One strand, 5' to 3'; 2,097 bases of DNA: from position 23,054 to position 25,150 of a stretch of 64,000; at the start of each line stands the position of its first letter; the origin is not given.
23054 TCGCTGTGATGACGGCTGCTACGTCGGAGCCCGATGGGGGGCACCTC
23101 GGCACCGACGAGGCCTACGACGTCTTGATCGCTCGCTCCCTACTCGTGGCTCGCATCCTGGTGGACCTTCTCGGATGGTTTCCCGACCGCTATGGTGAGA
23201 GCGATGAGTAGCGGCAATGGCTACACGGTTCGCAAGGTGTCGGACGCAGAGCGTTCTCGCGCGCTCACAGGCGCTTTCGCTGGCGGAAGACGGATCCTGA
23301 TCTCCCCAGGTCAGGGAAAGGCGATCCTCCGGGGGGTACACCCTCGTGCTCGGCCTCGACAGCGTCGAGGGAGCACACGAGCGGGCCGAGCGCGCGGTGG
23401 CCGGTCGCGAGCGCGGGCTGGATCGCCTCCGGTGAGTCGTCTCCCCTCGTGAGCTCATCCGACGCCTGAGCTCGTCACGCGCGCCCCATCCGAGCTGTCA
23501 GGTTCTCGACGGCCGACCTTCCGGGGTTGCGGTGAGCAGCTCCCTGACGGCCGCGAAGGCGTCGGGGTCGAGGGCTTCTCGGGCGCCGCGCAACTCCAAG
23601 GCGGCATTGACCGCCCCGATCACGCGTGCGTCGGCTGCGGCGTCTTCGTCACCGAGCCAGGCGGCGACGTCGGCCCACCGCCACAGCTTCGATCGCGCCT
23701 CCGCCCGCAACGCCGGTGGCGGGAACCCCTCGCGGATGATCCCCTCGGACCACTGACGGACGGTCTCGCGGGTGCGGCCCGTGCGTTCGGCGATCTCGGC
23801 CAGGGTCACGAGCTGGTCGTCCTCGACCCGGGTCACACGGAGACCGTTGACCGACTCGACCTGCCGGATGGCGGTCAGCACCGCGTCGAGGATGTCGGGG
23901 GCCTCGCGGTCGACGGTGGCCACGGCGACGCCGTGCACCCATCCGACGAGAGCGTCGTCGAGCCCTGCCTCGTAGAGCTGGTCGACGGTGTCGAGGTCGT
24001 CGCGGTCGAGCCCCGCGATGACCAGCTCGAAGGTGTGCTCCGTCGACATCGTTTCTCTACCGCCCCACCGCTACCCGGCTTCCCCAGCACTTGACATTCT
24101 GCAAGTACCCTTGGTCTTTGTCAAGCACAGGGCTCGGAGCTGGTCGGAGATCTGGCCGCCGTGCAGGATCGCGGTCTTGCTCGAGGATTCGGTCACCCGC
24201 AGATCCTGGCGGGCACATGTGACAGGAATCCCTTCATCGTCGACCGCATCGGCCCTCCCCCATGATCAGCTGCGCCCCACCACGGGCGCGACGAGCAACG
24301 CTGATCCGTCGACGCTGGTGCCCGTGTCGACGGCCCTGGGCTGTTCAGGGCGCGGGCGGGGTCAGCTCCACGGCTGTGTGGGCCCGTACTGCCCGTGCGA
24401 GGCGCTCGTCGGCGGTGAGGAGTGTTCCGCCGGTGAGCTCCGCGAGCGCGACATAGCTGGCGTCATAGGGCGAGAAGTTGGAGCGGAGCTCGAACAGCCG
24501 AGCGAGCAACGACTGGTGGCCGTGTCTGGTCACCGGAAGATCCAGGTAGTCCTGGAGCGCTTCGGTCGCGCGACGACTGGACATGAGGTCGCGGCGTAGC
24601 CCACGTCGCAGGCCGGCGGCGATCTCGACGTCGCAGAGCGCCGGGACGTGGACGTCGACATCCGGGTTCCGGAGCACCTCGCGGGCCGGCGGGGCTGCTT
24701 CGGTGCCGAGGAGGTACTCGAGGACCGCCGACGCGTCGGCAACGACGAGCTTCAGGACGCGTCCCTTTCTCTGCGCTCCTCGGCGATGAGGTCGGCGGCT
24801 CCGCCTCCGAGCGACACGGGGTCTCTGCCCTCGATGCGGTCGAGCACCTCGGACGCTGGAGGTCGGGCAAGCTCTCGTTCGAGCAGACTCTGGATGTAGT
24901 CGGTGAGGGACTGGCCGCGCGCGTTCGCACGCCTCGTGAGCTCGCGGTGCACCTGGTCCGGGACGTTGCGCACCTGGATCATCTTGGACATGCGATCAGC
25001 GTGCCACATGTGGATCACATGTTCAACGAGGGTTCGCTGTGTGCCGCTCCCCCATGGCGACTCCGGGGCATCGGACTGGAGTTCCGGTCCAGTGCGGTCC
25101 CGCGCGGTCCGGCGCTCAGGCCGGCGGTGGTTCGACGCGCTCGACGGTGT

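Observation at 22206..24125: Low-GC islet: a 2TM-GAF gene lies between an HTH-protein gene and a remnant of that gene's paralogue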

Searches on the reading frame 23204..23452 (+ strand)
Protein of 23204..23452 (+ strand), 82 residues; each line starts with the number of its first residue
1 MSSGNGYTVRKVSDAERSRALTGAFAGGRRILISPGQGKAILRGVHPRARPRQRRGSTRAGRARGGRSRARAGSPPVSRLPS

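Call 41: search_protein_families(library=padloc, proteins=[window:23204-23452:+], max_evalue=0.1)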
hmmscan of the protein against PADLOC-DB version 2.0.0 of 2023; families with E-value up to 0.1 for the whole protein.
window:23204-23452:+ (82 aa): 0 families

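Call 46: search_protein_families(library=pfam, proteins=[window:23204-23452:+], max_evalue=1)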
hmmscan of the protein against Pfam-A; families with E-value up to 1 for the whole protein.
window:23204-23452:+ (82 aa): 0 families

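Call 51: find_homologous_proteins(query=A5, max_evalue=0.01)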
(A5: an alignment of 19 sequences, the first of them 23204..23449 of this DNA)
Query A5 (19 sequences) (82 aa, profile of the alignment): 59 proteins with E <= 0.01 among 1613 candidates.
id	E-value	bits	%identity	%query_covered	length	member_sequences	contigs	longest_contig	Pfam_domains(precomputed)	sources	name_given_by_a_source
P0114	4.8e-17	79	-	-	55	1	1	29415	-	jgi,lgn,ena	-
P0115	1.6e-16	77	-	-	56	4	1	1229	-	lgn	-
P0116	1.8e-16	77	-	-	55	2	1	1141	-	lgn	-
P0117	1.9e-16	77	-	-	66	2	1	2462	-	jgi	jgi:hypothetical protein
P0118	1.0e-15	75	-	-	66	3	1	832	-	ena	-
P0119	1.2e-15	75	-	-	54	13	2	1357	-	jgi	jgi:hypothetical protein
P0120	1.7e-15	74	-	-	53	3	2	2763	-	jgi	jgi:hypothetical protein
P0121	1.8e-15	74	-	-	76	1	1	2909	-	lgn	-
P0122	2.0e-15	74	-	-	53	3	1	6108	-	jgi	-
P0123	2.6e-15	74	-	-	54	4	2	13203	-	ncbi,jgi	-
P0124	3.2e-15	73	-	-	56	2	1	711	-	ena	-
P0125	4.4e-15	73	-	-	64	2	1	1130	-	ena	-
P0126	5.7e-15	72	38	16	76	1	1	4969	-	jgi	jgi:hypothetical protein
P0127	6.6e-15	72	-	-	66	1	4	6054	-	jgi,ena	jgi:hypothetical protein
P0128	7.9e-15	72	-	-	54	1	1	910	-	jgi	jgi:hypothetical protein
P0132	1.4e-14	71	-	-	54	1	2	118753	-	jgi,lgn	jgi:hypothetical protein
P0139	2.4e-13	67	-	-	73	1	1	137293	-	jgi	jgi:hypothetical protein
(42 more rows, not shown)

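Call 52: find_encoding_contigs(protein=P0139, flank=6000, max_places=2)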
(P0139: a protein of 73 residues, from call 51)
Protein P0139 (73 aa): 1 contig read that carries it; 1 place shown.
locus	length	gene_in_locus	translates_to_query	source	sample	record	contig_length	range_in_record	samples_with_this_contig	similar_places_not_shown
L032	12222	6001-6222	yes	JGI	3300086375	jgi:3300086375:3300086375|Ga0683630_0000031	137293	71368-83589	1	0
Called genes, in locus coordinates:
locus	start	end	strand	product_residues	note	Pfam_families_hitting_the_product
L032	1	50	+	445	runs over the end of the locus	PF05991:NYN_YacP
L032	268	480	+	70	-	-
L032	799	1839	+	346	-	PF00877:NLPC_P60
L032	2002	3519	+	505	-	-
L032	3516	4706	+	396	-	PF13439:Glyco_transf_4, PF20706:GT4-conflict (weak), PF00534:Glycos_transf_1, PF13524:Glyco_trans_1_2 (weak), PF13692:Glyco_trans_1_4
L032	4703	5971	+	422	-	-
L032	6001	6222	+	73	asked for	-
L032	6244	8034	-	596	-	PF00501:AMP-binding, PF23562:AMP-binding_C_3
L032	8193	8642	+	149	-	-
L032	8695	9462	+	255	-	PF00149:Metallophos, PF12850:Metallophos_2 (faint)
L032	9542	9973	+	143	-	PF10604:Polyketide_cyc2, PF03364:Polyketide_cyc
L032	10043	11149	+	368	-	PF02374:ArsA_ATPase, PF17886:ArsA_HSP20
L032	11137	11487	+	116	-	-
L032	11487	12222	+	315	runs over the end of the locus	PF00480:ROK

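Call 53: find_encoding_contigs(protein=P0132, flank=6000, max_places=2)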
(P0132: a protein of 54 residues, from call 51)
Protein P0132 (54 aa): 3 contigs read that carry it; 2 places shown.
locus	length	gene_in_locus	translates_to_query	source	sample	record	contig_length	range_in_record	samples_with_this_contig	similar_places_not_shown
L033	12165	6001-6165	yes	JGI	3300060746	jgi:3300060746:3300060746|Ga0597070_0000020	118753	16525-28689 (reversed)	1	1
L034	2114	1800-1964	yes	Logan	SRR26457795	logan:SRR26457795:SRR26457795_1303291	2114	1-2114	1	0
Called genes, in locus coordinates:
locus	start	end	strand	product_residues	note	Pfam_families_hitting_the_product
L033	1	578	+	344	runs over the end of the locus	PF00877:NLPC_P60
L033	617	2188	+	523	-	-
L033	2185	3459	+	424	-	PF16491:Peptidase_M48_N, PF01435:Peptidase_M48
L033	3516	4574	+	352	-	PF13439:Glyco_transf_4, PF20706:GT4-conflict (weak), PF00534:Glycos_transf_1, PF13692:Glyco_trans_1_4, PF13524:Glyco_trans_1_2 (weak)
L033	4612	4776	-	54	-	-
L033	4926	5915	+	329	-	-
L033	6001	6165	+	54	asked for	-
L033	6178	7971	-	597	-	PF00501:AMP-binding, PF23562:AMP-binding_C_3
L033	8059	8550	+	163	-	-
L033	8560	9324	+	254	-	PF00149:Metallophos, PF12850:Metallophos_2 (faint)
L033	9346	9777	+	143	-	PF10604:Polyketide_cyc2, PF03364:Polyketide_cyc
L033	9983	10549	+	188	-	PF00486:Trans_reg_C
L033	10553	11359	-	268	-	PF01061:ABC2_membrane, PF12730:ABC2_membrane_4 (faint), PF12698:ABC2_membrane_3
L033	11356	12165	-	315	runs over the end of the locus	PF00005:ABC_tran, PF13304:AAA_21 (faint)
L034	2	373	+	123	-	?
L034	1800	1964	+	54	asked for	-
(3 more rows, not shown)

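Call 54: find_encoding_contigs(protein=P0114, flank=6000, max_places=2)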
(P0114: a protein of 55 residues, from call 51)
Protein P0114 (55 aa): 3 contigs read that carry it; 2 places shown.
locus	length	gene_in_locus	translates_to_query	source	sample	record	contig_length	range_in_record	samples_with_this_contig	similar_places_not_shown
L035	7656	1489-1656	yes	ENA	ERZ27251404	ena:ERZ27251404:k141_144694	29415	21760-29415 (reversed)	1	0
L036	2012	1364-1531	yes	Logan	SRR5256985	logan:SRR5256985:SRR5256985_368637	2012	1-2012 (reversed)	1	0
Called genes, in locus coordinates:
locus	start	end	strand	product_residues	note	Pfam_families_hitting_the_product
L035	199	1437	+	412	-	PF13185:GAF_2 (weak)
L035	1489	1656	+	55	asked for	-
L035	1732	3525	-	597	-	PF00501:AMP-binding, PF23562:AMP-binding_C_3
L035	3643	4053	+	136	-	-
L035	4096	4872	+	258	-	PF00149:Metallophos, PF12850:Metallophos_2 (faint)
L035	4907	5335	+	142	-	PF10604:Polyketide_cyc2, PF03364:Polyketide_cyc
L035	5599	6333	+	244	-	PF00486:Trans_reg_C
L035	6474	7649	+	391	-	PF00142:Fer4_NifH (weak), PF01656:CbiA, PF02374:ArsA_ATPase, PF13614:AAA_31, PF17886:ArsA_HSP20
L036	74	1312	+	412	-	PF13185:GAF_2 (weak)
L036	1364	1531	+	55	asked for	-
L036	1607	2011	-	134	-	?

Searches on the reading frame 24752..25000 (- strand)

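Call 4: search_protein_families(library=pfam, proteins=[window:24752-25000:-], max_evalue=1)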
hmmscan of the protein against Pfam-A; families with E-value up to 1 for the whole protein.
window:24752-25000:- (82 aa): 3 families
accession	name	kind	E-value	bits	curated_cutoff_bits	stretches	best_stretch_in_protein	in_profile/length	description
PF22513.2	FitA-like_RHH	-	4e-08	33.5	27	1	8-43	3-38/39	Antitoxin FitA-like, ribbon-helix-helix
PF05534.18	HicB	-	0.011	16.1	21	1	3-40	15-51/51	HicB family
PF14842.11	FliG_N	-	0.019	16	25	1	13-59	49-98/104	FliG N-terminal domain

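Call 41: search_protein_families(library=padloc, proteins=[window:24752-24991:-], max_evalue=0.1)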
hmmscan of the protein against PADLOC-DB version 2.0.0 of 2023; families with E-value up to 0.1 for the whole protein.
window:24752-24991:- (79 aa): 0 families
